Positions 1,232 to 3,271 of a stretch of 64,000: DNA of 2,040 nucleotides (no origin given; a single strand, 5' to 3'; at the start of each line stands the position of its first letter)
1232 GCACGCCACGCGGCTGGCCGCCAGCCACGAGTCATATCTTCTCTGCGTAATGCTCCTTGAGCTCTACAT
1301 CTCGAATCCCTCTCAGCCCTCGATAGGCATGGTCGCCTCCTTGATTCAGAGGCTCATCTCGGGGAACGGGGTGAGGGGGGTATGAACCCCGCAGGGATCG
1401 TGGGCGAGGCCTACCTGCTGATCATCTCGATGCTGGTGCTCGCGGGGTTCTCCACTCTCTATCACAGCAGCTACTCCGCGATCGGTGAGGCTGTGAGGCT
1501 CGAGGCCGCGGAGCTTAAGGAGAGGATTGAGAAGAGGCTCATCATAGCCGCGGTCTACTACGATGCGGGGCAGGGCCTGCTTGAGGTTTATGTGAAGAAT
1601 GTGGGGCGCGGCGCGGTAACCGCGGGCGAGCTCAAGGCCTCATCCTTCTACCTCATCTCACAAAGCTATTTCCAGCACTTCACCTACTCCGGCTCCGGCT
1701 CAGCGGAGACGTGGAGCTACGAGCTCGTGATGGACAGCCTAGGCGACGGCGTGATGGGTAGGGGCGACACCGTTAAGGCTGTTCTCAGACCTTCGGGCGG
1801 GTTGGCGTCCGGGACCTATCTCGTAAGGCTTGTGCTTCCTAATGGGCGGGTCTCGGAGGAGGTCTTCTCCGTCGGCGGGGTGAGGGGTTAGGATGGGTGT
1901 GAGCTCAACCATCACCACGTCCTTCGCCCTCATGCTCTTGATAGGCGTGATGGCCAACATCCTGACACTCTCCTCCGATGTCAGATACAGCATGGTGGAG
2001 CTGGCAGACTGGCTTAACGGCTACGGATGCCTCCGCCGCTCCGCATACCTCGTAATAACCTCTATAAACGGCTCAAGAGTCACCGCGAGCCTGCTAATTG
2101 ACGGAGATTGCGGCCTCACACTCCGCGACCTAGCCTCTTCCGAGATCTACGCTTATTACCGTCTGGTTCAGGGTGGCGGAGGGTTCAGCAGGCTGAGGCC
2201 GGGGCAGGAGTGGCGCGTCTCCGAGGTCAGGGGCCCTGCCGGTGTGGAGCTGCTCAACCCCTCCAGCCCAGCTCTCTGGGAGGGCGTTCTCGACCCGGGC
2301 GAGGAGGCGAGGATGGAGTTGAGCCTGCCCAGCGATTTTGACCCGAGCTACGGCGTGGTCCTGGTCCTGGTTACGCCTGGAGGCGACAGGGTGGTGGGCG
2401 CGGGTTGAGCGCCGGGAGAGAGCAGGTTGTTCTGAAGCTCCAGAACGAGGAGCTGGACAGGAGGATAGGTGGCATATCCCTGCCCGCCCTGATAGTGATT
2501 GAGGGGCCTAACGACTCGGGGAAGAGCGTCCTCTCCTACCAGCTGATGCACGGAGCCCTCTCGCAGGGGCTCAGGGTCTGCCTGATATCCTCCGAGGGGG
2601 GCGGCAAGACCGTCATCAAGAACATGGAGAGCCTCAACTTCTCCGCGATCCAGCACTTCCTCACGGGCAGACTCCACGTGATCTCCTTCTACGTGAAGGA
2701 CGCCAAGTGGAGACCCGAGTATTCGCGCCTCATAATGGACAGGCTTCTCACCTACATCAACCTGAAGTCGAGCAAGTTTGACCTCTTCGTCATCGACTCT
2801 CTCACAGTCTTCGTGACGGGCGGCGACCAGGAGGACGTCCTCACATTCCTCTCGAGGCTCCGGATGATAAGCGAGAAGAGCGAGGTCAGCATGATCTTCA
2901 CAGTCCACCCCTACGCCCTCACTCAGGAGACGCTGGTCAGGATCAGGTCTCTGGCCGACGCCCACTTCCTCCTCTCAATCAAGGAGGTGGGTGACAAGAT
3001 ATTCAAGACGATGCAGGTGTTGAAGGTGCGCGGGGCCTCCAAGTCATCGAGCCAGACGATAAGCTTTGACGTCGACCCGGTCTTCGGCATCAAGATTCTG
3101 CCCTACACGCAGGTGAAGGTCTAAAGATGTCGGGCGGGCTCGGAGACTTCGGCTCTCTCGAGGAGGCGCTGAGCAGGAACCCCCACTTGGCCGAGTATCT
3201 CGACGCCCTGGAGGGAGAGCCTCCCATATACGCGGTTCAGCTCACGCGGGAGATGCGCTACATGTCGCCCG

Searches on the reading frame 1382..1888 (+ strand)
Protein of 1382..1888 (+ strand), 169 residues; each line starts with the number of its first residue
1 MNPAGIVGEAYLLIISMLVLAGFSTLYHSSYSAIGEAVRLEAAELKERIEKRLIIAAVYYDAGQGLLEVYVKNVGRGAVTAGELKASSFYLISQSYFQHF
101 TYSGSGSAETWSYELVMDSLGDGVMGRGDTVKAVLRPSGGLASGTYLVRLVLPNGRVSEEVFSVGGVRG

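Call 14: search_protein_families(library=ncbifam, proteins=[window:1382-1888:+], max_evalue=0.1)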
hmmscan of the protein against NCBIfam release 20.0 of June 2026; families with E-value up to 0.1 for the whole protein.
window:1382-1888:+ (169 aa): 2 families
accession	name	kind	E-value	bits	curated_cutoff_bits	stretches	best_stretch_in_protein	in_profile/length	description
NF052591.1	ArlG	equivalog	0.00042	20.3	110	1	12-116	11-118/148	archaellum stator protein ArlG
NF052590.1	ArlF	equivalog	0.0026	17.9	110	1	8-85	7-85/137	archaellum stator protein ArlF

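Call 59: search_protein_families(library=pfam, proteins=[window:1382-1888:+], max_evalue=0.01)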
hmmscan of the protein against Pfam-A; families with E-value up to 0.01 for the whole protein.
window:1382-1888:+ (169 aa): 0 families

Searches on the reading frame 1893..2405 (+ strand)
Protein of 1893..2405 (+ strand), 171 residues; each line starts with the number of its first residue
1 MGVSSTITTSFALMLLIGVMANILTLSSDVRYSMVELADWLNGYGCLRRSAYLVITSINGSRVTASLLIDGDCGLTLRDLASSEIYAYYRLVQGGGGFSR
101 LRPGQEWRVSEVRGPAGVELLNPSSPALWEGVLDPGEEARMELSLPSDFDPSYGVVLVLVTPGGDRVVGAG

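Call 14: search_protein_families(library=ncbifam, proteins=[window:1893-2405:+], max_evalue=0.1)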
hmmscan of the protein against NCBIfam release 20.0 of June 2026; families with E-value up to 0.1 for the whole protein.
window:1893-2405:+ (171 aa): 0 families

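Call 59: search_protein_families(library=pfam, proteins=[window:1893-2405:+], max_evalue=0.01)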
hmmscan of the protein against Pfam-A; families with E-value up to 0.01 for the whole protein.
window:1893-2405:+ (171 aa): 0 families

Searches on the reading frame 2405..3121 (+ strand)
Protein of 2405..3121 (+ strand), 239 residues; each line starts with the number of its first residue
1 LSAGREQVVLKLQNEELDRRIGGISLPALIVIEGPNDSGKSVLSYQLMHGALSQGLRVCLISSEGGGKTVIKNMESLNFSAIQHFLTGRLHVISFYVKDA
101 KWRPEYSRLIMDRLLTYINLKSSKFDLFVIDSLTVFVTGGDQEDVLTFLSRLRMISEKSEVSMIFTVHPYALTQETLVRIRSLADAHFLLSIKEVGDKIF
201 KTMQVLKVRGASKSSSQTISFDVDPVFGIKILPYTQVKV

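Call 14: search_protein_families(library=ncbifam, proteins=[window:2405-3121:+], max_evalue=0.1)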
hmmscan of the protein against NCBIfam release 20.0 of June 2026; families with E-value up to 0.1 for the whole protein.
window:2405-3121:+ (239 aa): 12 families
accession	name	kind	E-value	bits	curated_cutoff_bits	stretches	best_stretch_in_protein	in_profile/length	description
NF004723.0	PRK06067.1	subfamily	3.6e-72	242.8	194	1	5-239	11-243/243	flagellar accessory protein FlaH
NF052589.1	ArlH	equivalog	1.4e-51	175.5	215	1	10-236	2-228/229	archaellum protein ArlH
NF006320.0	PRK08533.1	equivalog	2.7e-29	102.4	215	1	9-230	5-223/230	flagellar accessory protein FlaH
NF006799.0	PRK09302.1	equivalog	1e-18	67.2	408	1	17-215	262-457/515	circadian clock protein KaiC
TIGR03881.1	KaiC_arch_4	hypoth_equivalog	4.3e-06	26.6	247.8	1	15-190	8-188/231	KaiC domain-containing protein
TIGR03880.1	KaiC_arch_3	hypoth_equivalog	3.5e-05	23.4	249.45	1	22-168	11-152/224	KaiC domain-containing protein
TIGR02237.1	recomb_radB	equivalog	0.00032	20.6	172.4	1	22-181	7-159/210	DNA repair and recombination protein RadB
TIGR03877.1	thermo_KaiC_1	hypoth_equivalog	0.0007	19.2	307.25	1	22-99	17-94/238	KaiC domain-containing protein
TIGR03878.1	thermo_KaiC_2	hypoth_equivalog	0.0014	18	232.2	1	14-136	23-143/259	KaiC domain-containing protein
TIGR03600.1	phage_DnaB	exception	0.0043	16.1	498.65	1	15-78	182-246/421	phage replicative helicase, DnaB family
TIGR00416.1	sms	equivalog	0.018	13.8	403.05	1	6-77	72-144/454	DNA repair protein RadA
NF053861.1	DS8_antiphage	equivalog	0.036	11.8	790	1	29-82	372-425/994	anti-phage protein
